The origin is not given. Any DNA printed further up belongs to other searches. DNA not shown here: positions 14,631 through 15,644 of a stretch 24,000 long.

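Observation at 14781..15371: Uncharacterised His-rich N-terminal module fused to the arsenosugar-type glycosyltransferase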

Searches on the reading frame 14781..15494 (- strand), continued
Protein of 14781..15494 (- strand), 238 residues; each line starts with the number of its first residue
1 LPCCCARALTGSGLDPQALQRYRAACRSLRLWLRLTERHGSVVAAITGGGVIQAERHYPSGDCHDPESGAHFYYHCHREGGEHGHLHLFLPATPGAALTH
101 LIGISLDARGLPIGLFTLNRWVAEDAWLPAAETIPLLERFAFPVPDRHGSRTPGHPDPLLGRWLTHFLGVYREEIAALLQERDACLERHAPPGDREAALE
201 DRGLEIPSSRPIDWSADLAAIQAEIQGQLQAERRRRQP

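Call 18: find_related_loci(query=A2, collection=genome_contigs, flank=10000)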
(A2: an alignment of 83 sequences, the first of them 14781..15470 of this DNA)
Query A2 (230 aa) in genome_contigs; peptide patterns used: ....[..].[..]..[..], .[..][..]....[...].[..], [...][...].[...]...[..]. (x = any residue, [..] = any of these).
600 stretches matched a pattern (row limit reached: there are more); 594 encode a relative of the query (tblastn E <= 1e-3); the best 80 are kept; 80 distinct loci.
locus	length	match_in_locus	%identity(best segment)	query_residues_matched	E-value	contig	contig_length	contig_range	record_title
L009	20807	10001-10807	74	1-230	1e-123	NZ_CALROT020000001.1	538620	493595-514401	MAG: Vulcanococcus limneticus LL isolate JJ-KV1262-208-1-mx-bin599 JJ-KV1262-208-C1, whole genome shotgun sequence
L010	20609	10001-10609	53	12-225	3e-65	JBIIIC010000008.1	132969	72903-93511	MAG: Prochlorococcaceae cyanobacterium isolate ME2001-08-28pf_3300042879_group1_bin160 Rohwer_bin1345_scaffold_39_c1, wh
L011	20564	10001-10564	52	6-206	5e-55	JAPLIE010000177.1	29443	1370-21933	MAG: Cyanobacteriota bacterium isolate LacPavin_0920_WC57_MAG_66_18 LacPavin_0920_WC57_scaffold_1091287, whole genome sh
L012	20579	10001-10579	42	28-216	3e-41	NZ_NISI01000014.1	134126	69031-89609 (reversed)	Roseateles puraquae strain CCUG 52769 Scaffold12_1, whole genome shotgun sequence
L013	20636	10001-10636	37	4-223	9e-39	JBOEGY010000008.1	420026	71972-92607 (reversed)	MAG: Burkholderiaceae bacterium isolate PBSAbet1 PBSAd_contig_38, whole genome shotgun sequence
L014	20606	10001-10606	42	20-217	2e-38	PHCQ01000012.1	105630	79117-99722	MAG: Betaproteobacteria bacterium HGW-Betaproteobacteria-16 bjp_ig2157_scaffold_78, whole genome shotgun sequence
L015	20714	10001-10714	35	4-229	2e-37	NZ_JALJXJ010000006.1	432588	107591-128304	Azospirillum lipoferum strain Sp59b Ga0451087_06, whole genome shotgun sequence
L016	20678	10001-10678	37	11-220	4e-37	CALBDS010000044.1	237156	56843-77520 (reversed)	MAG TPA_asm: uncultured Rhodospirillaceae bacterium isolate SRR3330203_bin.128_CONCOCT_v1.1_MAG genome assembly, contig:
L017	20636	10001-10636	40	13-211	2e-37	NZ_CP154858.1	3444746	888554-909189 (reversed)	Hahella sp. SMD15-11 chromosome, complete genome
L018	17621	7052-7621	43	32-217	4e-37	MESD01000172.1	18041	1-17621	MAG: Burkholderiales bacterium RIFCSPHIGHO2_12_FULL_69_20 rifcsphigho2_12_scaffold_5089, whole genome shotgun sequence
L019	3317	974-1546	40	41-223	9e-37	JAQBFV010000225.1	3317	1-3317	MAG: Betaproteobacteria bacterium isolate MAG_442_bin-18 442_bin-18_ctg-225, whole genome shotgun sequence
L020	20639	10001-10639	37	16-204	8e-37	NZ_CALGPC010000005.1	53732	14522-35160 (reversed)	MAG: uncultured Ferrovibrio sp. isolate SRR4028141_bin.89_CONCOCT_v1.1_MAG ERZ858510.621, whole genome shotgun sequence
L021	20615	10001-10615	38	16-204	8e-37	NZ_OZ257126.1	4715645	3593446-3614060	MAG: Ferrovibrio sp. isolate 3da24d40-07b8-4f05-970c-68f45a3e3a87 chromosome 1, complete sequence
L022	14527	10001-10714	34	4-230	2e-36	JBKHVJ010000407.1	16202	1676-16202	MAG: Alphaproteobacteria bacterium isolate B_bin_12_orig k127_109691, whole genome shotgun sequence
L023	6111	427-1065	37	16-204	3e-36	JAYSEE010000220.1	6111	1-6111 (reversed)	MAG: Ferrovibrio sp. isolate ZZ2_ZZA248_bin.4 NODE_8226_length_6111_cov_4.250330, whole genome shotgun sequence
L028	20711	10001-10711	35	11-230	1e-35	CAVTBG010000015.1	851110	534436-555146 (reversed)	MAG: uncultured proteobacterium isolate MFD02416.bin.1.18 genome assembly, contig: contig_964, whole genome shotgun sequ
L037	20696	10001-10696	33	4-219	1e-34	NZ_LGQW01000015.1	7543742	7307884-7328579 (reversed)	Azospirillum sp. TSH64 Contig01, whole genome shotgun sequence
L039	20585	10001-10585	37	34-219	6e-35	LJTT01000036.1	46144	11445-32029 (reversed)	MAG: Betaproteobacteria bacterium SG8_41 WOR_8-12_1347, whole genome shotgun sequence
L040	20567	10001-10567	39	49-226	8e-35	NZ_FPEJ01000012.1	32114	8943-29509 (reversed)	Hyphomicrobium sp. NDB2Meth4, whole genome shotgun sequence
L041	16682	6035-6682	37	4-205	2e-34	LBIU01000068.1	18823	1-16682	MAG: Candidatus Accumulibacter adiacens isolate HKU-1 contig3822, whole genome shotgun sequence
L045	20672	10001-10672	34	4-229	4e-34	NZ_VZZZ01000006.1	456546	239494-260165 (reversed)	Marinobacter changyiensis strain CLL7-20 NODE_6_length_456546_cov_83.065056, whole genome shotgun sequence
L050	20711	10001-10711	34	4-228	9e-34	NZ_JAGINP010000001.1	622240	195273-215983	Azospirillum rugosum strain IMMIB AFH-6 Ga0451090_01, whole genome shotgun sequence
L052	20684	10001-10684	35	3-225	9e-34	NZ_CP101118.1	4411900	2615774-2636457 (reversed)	Marinobacter metalliresistant strain CuT 6 chromosome, complete genome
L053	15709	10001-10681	34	6-214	5e-34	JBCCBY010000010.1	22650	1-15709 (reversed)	MAG: Pseudomonadota bacterium isolate P01_A01_bin.46 k141_109887_length_22650_cov_10.0000, whole genome shotgun sequence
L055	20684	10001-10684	32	5-220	1e-33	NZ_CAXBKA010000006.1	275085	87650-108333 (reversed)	MAG: uncultured Sneathiella sp. isolate ERR2762155_concoct_61 ERZ3421563.30, whole genome shotgun sequence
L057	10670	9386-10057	36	37-218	1e-33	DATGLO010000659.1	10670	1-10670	MAG TPA_asm: Stellaceae bacterium isolate SMAG_U9888 k141_38245, whole genome shotgun sequence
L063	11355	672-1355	34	9-220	3e-33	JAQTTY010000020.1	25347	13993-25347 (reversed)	MAG: Gallionella sp. isolate STB_51 NODE_4221_length_25347_cov_39.751784_Sandtown_B, whole genome shotgun sequence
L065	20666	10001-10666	35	5-214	3e-33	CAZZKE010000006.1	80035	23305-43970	MAG TPA_asm: uncultured Thalassospiraceae bacterium isolate SRP128015_co1_124 genome assembly, contig: NODE_142_length_8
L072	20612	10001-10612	34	15-204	8e-33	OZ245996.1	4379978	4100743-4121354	MAG: Cellvibrionaceae bacterium isolate 7dcdd730-8b32-4169-8b40-376874fee246 genome assembly, chromosome: 1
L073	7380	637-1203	37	37-214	7e-33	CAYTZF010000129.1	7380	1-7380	MAG TPA_asm: uncultured Sideroxydans sp. isolate SRP118108_co2_85 genome assembly, contig: k141_742266, whole genome sho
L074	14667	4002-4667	34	16-219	1e-32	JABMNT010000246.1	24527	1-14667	MAG: Rhodospirillales bacterium isolate bin.668 k141_6067318, whole genome shotgun sequence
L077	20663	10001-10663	32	9-218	1e-32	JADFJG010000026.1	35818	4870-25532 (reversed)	MAG: Proteobacteria bacterium isolate B40T1L10 B40T1L10_NODE1242, whole genome shotgun sequence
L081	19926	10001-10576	36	37-217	5e-32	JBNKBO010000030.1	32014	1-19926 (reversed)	MAG: Sideroxydans sp. isolate F1F2.bin.5.strict NODE_30_length_32014_cov_24.745937, whole genome shotgun sequence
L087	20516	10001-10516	40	37-205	4e-32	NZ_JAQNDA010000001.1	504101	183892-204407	Marinobacter sp. SS21 contig1, whole genome shotgun sequence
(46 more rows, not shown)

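Call 21: predict_structure(alignment_id=A2)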
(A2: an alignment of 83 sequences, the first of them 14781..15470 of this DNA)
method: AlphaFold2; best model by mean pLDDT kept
length: 230 residues; sequences in the alignment: 83
mean_pLDDT: 91.8   pTM: 0.89
mean pLDDT of the five models: 91.8, 91.4, 91.2, 91.0, 91.0
residues with pLDDT >= 90: 179; 70-90: 35; 50-70: 16; < 50: 0
segments of 3 or more residues with pLDDT < 50: none
pLDDT, mean of each block of 10 residues (from residue 1): 86 97 97 93 81 83 89 81 96 96 96 95 98 75 76 96 98 98 96 97 97 97 94
secondary structure, 60 per line:
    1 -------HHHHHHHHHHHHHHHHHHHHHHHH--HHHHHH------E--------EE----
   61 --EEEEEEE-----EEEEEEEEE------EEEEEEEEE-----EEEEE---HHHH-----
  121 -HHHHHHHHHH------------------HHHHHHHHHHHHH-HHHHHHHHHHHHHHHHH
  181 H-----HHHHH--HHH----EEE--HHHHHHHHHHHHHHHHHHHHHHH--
elements in order: H8-31 H34-39 E63-69 E75-83 E90-98 E104-108 H112-115 H122-131 H150-162 H164-181 H187-191 E201-203 H206-228

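Call 27: fold_search(model_id=the predicted structure, library=pdb)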
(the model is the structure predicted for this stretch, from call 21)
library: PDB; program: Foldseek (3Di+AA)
matches with E <= 10: 226; with E <= 0.001: 0
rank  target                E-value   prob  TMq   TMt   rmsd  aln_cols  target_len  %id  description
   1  3cwe                  7.1e-01  0.06  0.15  0.13  18.1       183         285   14  PTP1B in complex with a phosphonic acid inhibitor (released 2008-06-10)
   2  8qjc                  9.4e-01  0.51  0.15  0.04   3.5        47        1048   13  T6SS-linked Rhs repeat protein - Salmonella bongori Rhs-core domain with toxin domain (released 2024-09-25)
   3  2x9o                  9.4e-01  0.05  0.17  0.17  18.8       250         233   10  STRUCTURE OF 15, 16- DIHYDROBILIVERDIN:FERREDOXIN OXIDOREDUCTASE (PebA) (released 2011-03-30)
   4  2cm3_A                1.0e+00  0.04  0.14  0.13  18.4       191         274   12  Structure of Protein Tyrosine Phosphatase 1B (C2) (released 2006-08-17)
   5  2fjm_A                1.0e+00  0.04  0.13  0.11  18.4       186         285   13  The structure of phosphotyrosine phosphatase 1B in complex with compound 2 (released 2006-01-17)
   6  3agc_B                1.1e+00  0.04  0.16  0.14  19.3       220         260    8  F218V mutant of the substrate-bound red chlorophyll catabolite reductase from Arabidopsis thaliana (released 2010-09-01)
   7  1q6j                  1.1e+00  0.04  0.14  0.12  18.8       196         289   13  THE STRUCTURE OF PHOSPHOTYROSINE PHOSPHATASE 1B IN COMPLEX WITH COMPOUND 2 (released 2003-09-30)
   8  3aga_B                1.1e+00  0.02  0.15  0.13  20.1       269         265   12  Crystal structure of RCC-bound red chlorophyll catabolite reductase from Arabidopsis thaliana (released 2010-09-01)
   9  3ajh_A                1.2e+00  0.02  0.13  0.13  19.7       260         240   11  Crystal structure of PcyA V225D-biliverdin XIII alpha complex (released 2011-03-16)
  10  9nnr_A                1.3e+00  0.01  0.12  0.07  19.8       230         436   18  GNAT family acetyltransferase EryM in complex with Acetyl-CoA (released 2025-05-28)
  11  6qx6_B                1.4e+00  0.03  0.16  0.15  18.1       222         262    9  Structure of gtPebB-dihydrobiliverdin complex (released 2019-08-07)
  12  6zz4_B                1.5e+00  0.04  0.17  0.15  18.6       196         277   14  Crystal structure of the PTPN2 C216G mutant (released 2021-08-18)
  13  1oem                  1.6e+00  0.03  0.15  0.13  18.4       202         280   13  PTP1B with the catalytic cysteine oxidized to a sulfenyl-amide bond (released 2003-06-12)
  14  6zz4_A                1.6e+00  0.03  0.15  0.14  19.1       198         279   15  Crystal structure of the PTPN2 C216G mutant (released 2021-08-18)
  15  2g18_D                1.6e+00  0.02  0.15  0.14  20.2       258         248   10  Crystal Structure of Nostoc sp. 7120 phycocyanobilin:ferredoxin oxidoreductase (PcyA) Apoprotein (released 2006-12-26)
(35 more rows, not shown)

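Call 28: search_solved_structures(query=A2, max_evalue=10, show_alignments=2)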
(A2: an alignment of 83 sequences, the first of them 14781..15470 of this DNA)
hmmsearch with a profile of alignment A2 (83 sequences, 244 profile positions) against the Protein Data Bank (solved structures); distinct sequences matched with E-value up to 10: 8.
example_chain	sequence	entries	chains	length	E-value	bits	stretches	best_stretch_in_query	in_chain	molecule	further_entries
5lum_A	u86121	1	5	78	0.7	12.4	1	53-108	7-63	Heat shock protein beta-6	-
7mgt_A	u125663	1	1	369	0.77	12.3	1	148-218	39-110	FAD:protein FMN transferase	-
4xdr_A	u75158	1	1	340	0.86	12.1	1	148-218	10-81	FAD:protein FMN transferase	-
4ifu_A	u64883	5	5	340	0.86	12.1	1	148-218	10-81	FAD:protein FMN transferase | Thiamine biosynthesis lipoprotein ApbE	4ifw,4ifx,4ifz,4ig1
1w0b_A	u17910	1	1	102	1.2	11.6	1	163-204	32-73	ALPHA-HEMOGLOBIN STABILIZING PROTEIN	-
1y01_A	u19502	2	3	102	1.2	11.6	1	163-204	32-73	Alpha-hemoglobin stabilizing protein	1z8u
1xzy_A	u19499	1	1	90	1.3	11.5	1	164-204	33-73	Alpha-hemoglobin stabilizing protein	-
3ia3_A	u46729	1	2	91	1.3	11.5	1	164-204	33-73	Alpha-hemoglobin-stabilizing protein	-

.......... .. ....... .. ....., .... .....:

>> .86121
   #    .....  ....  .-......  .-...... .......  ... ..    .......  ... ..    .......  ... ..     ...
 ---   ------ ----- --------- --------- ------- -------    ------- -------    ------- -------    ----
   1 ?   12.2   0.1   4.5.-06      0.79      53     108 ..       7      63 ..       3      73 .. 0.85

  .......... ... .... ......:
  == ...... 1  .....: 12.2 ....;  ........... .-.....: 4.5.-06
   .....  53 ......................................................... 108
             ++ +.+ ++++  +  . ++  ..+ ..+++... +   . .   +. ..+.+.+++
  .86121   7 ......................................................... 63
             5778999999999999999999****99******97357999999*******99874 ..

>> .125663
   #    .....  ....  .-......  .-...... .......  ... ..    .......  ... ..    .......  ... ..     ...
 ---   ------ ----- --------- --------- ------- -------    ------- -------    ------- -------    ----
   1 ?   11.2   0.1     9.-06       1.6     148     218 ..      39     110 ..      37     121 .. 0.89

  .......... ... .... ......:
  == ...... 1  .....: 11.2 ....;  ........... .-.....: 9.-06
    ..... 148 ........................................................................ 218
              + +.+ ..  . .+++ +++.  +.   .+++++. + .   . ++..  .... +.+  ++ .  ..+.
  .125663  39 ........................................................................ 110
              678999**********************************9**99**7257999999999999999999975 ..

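Call 34: find_encoding_contigs(protein=P0006, flank=10000, max_places=2)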
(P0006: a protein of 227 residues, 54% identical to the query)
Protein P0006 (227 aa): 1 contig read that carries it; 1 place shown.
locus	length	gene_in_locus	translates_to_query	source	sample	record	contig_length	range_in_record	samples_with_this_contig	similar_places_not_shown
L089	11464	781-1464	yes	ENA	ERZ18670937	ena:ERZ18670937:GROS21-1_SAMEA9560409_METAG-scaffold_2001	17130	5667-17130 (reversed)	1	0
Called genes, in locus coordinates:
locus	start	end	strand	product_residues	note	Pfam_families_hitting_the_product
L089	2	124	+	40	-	?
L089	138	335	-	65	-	-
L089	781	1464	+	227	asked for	PF22308:DUF6969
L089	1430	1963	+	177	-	PF09335:VTT_dom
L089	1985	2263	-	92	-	-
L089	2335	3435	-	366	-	PF01135:PCMT, PF01728:FtsJ (weak), PF13489:Methyltransf_23, PF01209:Ubie_methyltran, PF13847:Methyltransf_31, PF08241:Methyltransf_11, PF08242:Methyltransf_12, PF13649:Methyltransf_25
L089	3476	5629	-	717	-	PF09335:VTT_dom, PF01134:GIDA (weak), PF01266:DAO (faint), PF03486:HI0933_like (faint), PF07992:Pyr_redox_2, PF13434:Lys_Orn_oxgnase (weak), PF00070:Pyr_redox, PF02852:Pyr_redox_dim, +1 more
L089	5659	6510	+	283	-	PF09837:DUF2064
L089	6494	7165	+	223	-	PF00535:Glycos_transf_2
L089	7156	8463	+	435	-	-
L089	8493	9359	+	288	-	PF04784:DUF547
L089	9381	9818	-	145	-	PF01451:LMWPc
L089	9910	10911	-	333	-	PF04055:Radical_SAM, PF12345:DUF3641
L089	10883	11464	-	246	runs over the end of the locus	PF10099:RskA_C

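Call 35: find_encoding_contigs(protein=P0004, flank=10000, max_places=2)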
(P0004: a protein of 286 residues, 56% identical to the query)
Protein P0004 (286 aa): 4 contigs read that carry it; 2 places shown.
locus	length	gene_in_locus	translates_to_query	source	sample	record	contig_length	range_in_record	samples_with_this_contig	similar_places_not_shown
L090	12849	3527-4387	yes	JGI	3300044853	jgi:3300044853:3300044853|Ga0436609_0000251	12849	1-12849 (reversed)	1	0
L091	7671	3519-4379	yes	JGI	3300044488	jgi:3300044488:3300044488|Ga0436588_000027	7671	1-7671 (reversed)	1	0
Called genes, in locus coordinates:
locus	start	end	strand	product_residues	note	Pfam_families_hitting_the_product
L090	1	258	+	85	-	?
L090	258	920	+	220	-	PF08241:Methyltransf_11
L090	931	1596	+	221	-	PF00005:ABC_tran, PF13304:AAA_21 (weak)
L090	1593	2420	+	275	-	PF03649:UPF0014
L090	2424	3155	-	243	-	PF01988:VIT1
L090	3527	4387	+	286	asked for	PF22308:DUF6969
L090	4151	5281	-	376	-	PF04143:Sulf_transp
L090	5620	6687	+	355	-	PF00291:PALP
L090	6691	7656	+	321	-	PF25087:GMPPB_C (faint), PF00132:Hexapep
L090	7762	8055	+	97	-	PF01894:YjbQ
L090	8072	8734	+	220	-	PF02586:SRAP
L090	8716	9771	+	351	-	PF00106:adh_short, PF13561:adh_short_C2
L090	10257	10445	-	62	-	-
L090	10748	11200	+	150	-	PF25084:LbH_EIF2B (weak), PF00132:Hexapep, PF14602:Hexapep_2 (weak)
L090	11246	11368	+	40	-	PF06298:PsbY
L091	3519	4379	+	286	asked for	PF22308:DUF6969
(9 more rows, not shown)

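Call 43: find_encoding_contigs(protein=P0018, flank=3000, max_places=2)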
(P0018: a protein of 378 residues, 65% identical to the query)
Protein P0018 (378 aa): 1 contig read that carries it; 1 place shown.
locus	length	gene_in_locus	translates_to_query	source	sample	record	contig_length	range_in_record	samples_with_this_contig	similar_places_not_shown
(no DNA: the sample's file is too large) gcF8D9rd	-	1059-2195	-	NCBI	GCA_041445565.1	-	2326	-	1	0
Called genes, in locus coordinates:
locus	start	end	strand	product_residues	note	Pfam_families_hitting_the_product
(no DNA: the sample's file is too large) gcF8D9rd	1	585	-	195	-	?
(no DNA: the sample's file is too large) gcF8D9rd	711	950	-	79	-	-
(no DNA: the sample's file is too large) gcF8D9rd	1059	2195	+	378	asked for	PF22308:DUF6969, PF00535:Glycos_transf_2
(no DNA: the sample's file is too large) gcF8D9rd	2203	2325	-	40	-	?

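Call 49: search_protein_families(library=pfam, proteins=[L073:5347-6066:+, L057:7673-8572:+, L055:10711-11886:+, L037:9218-9874:+, L019:1623-2123:+, L008:5916-6668:+, L057:5084-5599:-, L050:6202-7374:+, L077:8950-9840:+, L045:7951-8937:+], max_evalue=0.0001)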
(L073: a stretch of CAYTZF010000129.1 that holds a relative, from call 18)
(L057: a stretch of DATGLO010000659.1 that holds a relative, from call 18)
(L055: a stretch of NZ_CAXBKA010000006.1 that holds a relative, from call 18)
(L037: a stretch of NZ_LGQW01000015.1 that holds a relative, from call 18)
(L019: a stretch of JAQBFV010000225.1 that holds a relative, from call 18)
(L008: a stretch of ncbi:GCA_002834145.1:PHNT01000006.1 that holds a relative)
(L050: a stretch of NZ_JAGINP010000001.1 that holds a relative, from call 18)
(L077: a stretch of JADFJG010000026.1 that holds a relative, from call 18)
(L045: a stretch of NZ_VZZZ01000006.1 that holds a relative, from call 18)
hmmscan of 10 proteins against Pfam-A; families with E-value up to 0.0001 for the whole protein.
L073:5347-6066:+ (239 aa): 2 families
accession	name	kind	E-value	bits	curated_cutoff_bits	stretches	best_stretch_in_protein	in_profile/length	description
PF21342.2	SoxA-TsdA_cyt-c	-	1.2e-09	38.5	27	1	99-189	2-86/88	SoxA/TsdA, cytochrome c domain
PF03150.19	CCP_MauG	-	4.4e-07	31.1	25.6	1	95-127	3-36/149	Di-haem cytochrome c peroxidase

L057:7673-8572:+ (299 aa): 1 family
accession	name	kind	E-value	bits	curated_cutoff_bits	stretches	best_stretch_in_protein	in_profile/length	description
PF02470.25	MlaD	-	1.3e-17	64.3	25.1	1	37-116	2-81/81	MlaD protein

L055:10711-11886:+ (391 aa): 1 family
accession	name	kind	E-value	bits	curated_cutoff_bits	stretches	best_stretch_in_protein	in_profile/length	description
PF10098.14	DUF2336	-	4.6e-73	246.3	34.6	1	107-365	1-257/262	Uncharacterised protein conserved in bacteria (DUF2336)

L037:9218-9874:+ (218 aa): 1 family
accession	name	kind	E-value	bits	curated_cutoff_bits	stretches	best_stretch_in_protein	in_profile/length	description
PF03886.18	ABC_trans_aux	-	3.3e-17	63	26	1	42-203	1-159/161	ABC-type transport auxiliary lipoprotein component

L019:1623-2123:+ (166 aa): 1 family
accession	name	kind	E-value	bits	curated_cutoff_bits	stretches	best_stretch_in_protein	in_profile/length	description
PF03625.19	DUF302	-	1.1e-06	28.8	23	1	77-130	7-60/63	Domain of unknown function DUF302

L008:5916-6668:+ (250 aa): 3 families
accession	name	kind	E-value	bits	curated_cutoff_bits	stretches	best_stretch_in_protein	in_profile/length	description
PF22741.1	PTP-NADK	-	3.3e-11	43.3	27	1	118-210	32-129/163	DSP-PTPase phosphatase fused to NAD+ Kinase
PF04273.18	BLH_phosphatase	-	2.5e-07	31.4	26.1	1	131-212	24-109/110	Beta-lactamase hydrolase-like protein, phosphatase-like domain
PF22785.1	Tc-R-P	-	1.1e-06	29.5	27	1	123-209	12-100/106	Polymorphic toxin system, DSP-PTPase phosphatase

L057:5084-5599:- (171 aa): 1 family
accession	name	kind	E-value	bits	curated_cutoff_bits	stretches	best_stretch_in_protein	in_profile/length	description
PF00156.33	Pribosyltran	-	2e-14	53.6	26.3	1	39-148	21-124/158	Phosphoribosyl transferase domain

L050:6202-7374:+ (390 aa): 2 families
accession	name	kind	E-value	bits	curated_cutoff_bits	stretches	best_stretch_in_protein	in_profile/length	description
PF02405.21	MlaE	-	9.3e-75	251.3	22.5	1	175-384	3-212/212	Permease MlaE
PF13466.11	STAS_2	-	8.3e-07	29.5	29.2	1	34-109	5-77/80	STAS domain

L077:8950-9840:+ (296 aa): 1 family
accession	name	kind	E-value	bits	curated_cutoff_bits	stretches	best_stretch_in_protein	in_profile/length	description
PF03781.23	FGE-sulfatase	-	5e-43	148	23.3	1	35-293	3-255/255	Sulfatase-modifying factor enzyme 1-like domain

L045:7951-8937:+ (328 aa): 1 family
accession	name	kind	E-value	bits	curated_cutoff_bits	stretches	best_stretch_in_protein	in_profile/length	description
PF11376.13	DUF3179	-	1.5e-79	267.9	27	1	64-295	1-231/292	Protein of unknown function (DUF3179)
